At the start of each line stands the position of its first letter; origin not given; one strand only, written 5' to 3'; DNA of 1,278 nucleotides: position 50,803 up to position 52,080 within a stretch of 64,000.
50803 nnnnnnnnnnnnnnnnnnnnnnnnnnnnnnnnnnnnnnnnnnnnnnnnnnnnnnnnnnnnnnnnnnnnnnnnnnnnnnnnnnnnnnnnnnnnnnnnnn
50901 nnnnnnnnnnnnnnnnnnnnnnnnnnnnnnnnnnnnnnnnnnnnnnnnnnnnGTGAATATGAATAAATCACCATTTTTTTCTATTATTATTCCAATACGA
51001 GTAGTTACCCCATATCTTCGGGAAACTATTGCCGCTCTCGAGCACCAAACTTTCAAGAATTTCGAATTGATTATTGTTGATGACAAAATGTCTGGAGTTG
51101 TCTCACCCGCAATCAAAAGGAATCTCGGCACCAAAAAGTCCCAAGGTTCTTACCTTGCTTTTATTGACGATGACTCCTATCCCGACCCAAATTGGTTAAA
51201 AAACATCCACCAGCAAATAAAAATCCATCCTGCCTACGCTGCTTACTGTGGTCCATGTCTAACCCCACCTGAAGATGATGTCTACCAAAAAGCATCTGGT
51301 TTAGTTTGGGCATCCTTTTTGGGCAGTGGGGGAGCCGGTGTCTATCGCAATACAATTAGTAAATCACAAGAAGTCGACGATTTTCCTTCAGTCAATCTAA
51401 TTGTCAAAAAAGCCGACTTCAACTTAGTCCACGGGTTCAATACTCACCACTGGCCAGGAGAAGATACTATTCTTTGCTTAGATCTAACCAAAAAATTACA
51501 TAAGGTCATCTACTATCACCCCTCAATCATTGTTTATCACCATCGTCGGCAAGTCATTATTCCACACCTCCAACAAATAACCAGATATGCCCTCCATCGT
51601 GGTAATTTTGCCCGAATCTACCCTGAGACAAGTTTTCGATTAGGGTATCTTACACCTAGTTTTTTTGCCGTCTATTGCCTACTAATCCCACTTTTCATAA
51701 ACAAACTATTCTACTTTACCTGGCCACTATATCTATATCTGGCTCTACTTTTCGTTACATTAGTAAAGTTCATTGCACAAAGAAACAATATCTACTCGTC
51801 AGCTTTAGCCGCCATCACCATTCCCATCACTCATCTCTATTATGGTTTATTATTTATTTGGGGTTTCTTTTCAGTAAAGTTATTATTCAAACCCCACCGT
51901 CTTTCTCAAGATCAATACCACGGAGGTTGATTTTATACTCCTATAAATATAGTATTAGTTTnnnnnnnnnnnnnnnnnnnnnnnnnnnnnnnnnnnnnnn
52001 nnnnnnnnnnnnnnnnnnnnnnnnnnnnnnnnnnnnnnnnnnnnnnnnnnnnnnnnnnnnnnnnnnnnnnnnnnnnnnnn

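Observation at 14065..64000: Roughly 50-kb uninterrupted cell-surface glycosylation island occupying ~78% of the window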

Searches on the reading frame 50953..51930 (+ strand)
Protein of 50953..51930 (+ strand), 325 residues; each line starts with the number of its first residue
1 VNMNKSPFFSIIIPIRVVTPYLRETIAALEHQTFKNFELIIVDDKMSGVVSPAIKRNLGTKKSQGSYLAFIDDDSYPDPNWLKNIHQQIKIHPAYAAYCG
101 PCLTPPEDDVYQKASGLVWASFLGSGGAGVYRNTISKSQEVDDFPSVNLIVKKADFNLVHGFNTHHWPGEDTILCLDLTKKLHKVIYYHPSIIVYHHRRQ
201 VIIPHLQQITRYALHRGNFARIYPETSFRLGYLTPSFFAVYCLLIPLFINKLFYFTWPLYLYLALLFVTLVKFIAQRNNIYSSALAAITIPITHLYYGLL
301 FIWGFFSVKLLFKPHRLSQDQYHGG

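Call 5: search_protein_families(library=pfam, proteins=[window:50953-51930:+], max_evalue=0.01)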
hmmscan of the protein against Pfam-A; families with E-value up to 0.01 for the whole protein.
window:50953-51930:+ (325 aa): 3 families
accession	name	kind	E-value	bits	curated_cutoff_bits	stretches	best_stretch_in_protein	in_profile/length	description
PF00535.33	Glycos_transf_2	-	3.3e-15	56.9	23.3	2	53-117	67-131/168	Glycosyl transferase family 2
PF13632.12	Glyco_trans_2_3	-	2.9e-09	37.5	27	1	69-267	3-196/198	Glycosyl transferase family group 2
PF10111.15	Glyco_tranf_2_2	-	1.8e-05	24.8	27.3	1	50-90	67-107/276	Glycosyltransferase like family 2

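Call 92: search_protein_families(library=ncbifam, proteins=[window:50953-51930:+], max_evalue=0.00001)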
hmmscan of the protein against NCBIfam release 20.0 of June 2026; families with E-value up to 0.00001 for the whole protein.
window:50953-51930:+ (325 aa): 8 families
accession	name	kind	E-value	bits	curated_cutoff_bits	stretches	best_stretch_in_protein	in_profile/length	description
TIGR03965.1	mycofact_glyco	equivalog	2.6e-19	69.5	280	1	52-243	142-327/467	mycofactocin biosynthesis glycosyltransferase MftF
NF041875.1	EPS_EpsD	equivalog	1.5e-13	50.8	370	1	52-214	67-225/325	exopolysaccharide biosynthesis glycosyltransferase EpsD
NF047683.1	TeichurnBiosyTuaG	equivalog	3.7e-09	36.6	400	0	4-45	3-44/252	teichuronic acid biosynthesis protein TuaG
NF038302.1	EPS_HpsE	equivalog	1.8e-08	33.7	300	1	53-100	75-122/307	hormogonium polysaccharide biosynthesis glycosyltransferase HpsE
NF007482.0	PRK10073.1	equivalog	3.2e-07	29.7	423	0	3-44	2-43/334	glycosyltransferase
NF050050.1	ProtGlycPglI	equivalog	9.8e-07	28.4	500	0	7-46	2-41/306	GalNAc(5)-diNAcBac-PP-undecaprenol beta-1,3-glucosyltransferase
NF041394.1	GtaseAglG_Halo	equivalog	1e-06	28.3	440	0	55-197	73-216/304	glucosyl-dolichyl phosphate glucuronosyltransferase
TIGR04283.1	glyco_like_mftF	equivalog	2.9e-06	27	182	0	56-90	64-98/221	TIGR04283 family arsenosugar biosynthesis glycosyltransferase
